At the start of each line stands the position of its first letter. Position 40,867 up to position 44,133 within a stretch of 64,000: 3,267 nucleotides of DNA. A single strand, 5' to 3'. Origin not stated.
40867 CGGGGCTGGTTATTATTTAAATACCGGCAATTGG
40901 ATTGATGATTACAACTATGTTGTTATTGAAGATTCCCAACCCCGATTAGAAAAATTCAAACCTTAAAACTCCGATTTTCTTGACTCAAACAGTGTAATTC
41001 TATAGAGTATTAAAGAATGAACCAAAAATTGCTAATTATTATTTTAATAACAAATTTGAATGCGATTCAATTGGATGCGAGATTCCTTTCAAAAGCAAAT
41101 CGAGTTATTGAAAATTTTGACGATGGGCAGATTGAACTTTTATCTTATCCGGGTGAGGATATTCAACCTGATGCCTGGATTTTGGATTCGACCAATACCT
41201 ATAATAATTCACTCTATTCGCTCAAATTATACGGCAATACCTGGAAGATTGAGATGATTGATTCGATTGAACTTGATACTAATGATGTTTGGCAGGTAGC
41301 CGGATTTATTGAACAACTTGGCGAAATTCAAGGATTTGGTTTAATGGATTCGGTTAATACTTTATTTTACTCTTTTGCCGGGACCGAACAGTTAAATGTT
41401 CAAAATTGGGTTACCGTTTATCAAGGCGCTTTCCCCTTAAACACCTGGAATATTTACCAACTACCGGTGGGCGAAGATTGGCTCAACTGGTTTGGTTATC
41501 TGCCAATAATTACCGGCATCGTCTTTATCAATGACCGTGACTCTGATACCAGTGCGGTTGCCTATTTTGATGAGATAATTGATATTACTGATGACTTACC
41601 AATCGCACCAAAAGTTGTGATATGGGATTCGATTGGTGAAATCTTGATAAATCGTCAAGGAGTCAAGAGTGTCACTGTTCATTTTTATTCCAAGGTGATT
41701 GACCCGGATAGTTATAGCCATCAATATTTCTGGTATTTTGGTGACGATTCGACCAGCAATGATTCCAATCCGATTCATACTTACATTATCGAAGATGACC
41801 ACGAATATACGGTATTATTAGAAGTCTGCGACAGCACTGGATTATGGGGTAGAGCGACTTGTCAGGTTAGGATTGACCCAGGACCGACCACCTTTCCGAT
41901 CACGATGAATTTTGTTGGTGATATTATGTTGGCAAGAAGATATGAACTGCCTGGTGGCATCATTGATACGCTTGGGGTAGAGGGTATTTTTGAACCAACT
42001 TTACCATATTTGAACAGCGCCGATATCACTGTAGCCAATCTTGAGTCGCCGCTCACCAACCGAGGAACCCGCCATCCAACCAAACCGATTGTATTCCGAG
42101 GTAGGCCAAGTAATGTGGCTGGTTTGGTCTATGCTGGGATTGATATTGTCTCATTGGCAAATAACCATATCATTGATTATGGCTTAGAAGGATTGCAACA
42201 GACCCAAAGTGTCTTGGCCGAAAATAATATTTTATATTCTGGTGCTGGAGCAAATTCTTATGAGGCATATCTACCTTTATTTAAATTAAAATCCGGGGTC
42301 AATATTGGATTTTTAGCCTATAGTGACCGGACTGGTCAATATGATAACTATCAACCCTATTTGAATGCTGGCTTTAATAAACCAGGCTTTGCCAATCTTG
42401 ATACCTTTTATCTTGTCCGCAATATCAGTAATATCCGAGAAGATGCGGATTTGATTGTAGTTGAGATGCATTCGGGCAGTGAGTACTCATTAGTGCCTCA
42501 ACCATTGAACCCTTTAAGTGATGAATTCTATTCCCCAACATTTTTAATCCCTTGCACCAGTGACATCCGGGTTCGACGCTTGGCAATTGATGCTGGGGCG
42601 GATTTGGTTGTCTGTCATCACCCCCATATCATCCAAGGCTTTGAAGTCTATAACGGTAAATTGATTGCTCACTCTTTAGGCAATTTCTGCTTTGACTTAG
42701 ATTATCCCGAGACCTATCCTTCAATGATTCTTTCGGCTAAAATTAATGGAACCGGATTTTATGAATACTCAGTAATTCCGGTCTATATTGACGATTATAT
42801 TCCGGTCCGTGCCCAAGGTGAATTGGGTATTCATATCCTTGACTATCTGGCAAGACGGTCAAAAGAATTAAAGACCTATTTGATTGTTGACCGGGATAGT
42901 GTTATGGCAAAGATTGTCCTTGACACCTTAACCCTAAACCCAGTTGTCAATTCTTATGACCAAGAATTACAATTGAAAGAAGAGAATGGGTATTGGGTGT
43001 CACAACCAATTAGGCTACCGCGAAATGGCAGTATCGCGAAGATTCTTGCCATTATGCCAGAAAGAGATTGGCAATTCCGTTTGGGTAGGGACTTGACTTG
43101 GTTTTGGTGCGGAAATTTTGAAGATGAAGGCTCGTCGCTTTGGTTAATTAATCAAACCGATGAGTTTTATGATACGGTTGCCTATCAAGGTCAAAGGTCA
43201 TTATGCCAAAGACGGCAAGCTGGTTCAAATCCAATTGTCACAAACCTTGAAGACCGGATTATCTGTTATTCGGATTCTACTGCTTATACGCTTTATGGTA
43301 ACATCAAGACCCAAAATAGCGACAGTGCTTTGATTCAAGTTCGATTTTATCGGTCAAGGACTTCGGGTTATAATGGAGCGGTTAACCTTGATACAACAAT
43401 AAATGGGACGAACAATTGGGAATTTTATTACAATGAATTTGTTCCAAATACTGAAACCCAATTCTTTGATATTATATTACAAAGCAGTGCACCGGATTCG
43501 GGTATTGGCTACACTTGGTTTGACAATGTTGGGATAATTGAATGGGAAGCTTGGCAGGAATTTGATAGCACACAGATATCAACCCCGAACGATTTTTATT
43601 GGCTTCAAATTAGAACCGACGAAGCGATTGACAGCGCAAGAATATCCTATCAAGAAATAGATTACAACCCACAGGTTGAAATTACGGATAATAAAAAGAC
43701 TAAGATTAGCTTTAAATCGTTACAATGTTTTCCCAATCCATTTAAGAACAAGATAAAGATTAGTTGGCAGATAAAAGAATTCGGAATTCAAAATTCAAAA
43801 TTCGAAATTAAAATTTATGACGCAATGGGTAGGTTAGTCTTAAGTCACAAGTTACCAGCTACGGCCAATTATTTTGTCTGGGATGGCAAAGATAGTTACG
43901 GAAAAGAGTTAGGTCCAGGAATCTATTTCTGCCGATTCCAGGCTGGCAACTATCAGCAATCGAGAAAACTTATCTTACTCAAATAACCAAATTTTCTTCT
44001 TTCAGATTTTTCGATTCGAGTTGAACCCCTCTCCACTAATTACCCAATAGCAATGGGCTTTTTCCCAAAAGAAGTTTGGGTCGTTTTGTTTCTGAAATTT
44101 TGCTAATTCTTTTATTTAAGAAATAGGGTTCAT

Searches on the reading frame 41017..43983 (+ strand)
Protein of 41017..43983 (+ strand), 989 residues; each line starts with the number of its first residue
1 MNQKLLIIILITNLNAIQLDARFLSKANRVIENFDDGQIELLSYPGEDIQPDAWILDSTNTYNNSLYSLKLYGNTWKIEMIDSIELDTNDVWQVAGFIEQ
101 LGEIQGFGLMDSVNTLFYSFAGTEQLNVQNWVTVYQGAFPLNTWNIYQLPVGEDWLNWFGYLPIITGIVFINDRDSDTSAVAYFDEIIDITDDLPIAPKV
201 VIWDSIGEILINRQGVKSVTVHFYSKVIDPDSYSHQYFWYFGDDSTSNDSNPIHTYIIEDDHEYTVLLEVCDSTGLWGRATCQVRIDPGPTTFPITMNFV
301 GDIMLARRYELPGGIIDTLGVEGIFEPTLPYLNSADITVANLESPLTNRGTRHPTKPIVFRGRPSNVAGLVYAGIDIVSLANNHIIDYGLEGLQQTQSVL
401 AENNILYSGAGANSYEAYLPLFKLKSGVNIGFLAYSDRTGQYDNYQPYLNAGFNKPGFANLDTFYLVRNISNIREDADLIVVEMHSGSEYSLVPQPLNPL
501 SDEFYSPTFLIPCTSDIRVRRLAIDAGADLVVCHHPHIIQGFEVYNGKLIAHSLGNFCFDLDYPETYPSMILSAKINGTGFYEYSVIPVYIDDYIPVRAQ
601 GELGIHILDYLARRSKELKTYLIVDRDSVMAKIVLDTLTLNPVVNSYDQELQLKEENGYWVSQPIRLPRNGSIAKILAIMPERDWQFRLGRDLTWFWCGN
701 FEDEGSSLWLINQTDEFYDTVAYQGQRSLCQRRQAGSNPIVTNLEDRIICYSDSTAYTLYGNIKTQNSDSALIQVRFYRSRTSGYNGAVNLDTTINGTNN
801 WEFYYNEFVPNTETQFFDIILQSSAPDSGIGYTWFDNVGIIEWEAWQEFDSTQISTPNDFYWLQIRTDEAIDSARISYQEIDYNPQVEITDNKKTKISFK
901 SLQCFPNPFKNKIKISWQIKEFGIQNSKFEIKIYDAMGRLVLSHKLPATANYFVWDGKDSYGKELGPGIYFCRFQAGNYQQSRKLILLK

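Call 13: search_protein_families(library=pfam, proteins=[window:41017-43983:+], max_evalue=0.001)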
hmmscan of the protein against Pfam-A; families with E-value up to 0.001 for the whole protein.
window:41017-43983:+ (989 aa): 6 families
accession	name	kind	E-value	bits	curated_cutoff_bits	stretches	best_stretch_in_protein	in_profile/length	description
PF09587.15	PGA_cap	-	1.7e-59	201.9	27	2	296-495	1-207/255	Bacterial capsule synthesis protein PGA_cap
PF18962.6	Por_Secre_tail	-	2e-08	34.8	27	1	905-986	2-74/75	Secretion system C-terminal sorting domain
PF18911.6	PKD_4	-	2.2e-08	34.5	27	1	223-284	22-83/85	PKD domain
PF13860.13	FlgD_ig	-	2.3e-05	24.7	27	1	927-971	23-70/79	FlgD Ig-like domain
PF13585.12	CHU_C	-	0.00012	22.6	27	1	916-982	17-79/86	CHU_C Type IX secretion signal domain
PF00801.26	PKD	-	0.00027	21.3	23.5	1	220-276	16-71/80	PKD domain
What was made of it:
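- On T9SS cargo (type A CTD): Two other genes in the window (41017-43986 and 61325-63214) also carry the CTD (call 13), which argues indirectly for a working system.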
